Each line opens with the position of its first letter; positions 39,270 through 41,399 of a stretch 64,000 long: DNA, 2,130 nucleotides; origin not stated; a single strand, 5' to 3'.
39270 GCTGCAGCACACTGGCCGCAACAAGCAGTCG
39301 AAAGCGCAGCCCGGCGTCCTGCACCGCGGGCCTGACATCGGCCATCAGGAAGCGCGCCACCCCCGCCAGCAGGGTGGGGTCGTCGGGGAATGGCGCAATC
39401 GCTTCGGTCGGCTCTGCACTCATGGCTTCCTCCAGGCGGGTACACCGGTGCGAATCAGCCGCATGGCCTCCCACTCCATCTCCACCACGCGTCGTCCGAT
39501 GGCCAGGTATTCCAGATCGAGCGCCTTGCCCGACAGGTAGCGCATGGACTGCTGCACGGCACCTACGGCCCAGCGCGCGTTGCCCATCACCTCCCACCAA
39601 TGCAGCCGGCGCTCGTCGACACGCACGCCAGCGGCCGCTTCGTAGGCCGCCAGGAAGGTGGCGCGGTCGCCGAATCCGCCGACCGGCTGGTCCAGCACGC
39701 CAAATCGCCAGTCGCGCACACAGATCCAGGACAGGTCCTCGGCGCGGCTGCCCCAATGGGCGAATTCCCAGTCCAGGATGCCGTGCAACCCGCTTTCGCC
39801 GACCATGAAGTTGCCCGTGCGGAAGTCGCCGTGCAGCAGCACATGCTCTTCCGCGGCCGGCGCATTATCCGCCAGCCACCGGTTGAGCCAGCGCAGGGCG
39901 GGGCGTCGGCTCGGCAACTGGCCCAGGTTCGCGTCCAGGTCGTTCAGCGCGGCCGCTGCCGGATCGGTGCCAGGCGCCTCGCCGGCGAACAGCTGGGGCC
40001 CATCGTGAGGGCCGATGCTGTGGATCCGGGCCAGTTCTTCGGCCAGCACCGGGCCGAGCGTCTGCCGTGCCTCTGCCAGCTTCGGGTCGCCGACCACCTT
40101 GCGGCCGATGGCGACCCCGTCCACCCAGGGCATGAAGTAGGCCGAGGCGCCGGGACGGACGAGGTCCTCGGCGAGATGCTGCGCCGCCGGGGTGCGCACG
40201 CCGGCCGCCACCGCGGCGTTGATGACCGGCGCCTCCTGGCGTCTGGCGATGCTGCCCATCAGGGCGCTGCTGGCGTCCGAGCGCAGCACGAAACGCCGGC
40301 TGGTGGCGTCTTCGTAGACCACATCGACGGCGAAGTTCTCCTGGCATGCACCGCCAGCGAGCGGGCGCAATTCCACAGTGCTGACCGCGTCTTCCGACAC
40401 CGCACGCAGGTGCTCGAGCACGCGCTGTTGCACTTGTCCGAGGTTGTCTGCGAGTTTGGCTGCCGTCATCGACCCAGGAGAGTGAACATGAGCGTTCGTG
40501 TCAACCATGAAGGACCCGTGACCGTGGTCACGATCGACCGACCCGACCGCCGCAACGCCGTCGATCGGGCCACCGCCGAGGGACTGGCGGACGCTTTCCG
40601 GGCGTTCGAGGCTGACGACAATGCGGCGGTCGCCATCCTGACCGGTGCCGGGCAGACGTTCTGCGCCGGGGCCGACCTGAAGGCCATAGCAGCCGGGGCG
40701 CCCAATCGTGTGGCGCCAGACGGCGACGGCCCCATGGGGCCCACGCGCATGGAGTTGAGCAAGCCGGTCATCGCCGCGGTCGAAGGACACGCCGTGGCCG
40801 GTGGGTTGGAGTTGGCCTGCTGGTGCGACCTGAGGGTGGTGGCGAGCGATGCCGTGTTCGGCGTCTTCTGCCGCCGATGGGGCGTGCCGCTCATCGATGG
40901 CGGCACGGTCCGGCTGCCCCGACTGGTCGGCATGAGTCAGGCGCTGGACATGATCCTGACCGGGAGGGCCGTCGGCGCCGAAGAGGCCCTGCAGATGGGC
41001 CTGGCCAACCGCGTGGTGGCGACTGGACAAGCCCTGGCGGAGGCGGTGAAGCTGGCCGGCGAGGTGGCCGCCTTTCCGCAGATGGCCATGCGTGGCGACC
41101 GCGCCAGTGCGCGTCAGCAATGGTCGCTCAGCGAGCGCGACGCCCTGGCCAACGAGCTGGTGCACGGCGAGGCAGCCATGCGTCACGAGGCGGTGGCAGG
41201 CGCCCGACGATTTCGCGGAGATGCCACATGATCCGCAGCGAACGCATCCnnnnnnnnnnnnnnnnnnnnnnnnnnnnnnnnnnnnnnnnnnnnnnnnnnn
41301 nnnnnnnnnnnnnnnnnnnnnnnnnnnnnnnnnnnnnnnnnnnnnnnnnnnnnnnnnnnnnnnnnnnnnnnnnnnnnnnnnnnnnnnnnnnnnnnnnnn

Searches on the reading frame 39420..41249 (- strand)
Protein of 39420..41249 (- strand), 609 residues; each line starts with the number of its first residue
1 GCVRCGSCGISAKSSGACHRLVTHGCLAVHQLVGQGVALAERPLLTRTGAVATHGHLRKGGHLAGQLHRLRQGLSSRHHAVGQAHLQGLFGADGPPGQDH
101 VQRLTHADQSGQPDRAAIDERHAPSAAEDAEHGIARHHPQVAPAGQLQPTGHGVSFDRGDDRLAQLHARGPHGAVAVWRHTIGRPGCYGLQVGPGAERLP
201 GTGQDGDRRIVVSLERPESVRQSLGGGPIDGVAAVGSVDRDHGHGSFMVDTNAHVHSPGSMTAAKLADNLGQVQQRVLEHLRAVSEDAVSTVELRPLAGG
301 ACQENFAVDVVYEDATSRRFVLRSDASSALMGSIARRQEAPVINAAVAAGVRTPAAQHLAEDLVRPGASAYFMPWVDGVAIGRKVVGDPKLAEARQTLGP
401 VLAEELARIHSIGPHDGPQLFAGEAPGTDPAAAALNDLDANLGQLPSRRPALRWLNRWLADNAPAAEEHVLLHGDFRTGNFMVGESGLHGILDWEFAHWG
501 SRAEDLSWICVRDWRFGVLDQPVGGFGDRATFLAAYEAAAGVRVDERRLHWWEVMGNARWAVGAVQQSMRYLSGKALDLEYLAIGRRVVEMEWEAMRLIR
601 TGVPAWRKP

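Call 13: search_protein_families(library=pfam, proteins=[window:39420-41249:-], max_evalue=0.01)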
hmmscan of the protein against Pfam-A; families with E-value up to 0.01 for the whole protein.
window:39420-41249:- (609 aa): 1 family
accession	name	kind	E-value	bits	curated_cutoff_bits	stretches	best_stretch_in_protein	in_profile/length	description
PF01636.29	APH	-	9e-28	98.1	23.2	1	294-540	2-237/239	Phosphotransferase enzyme family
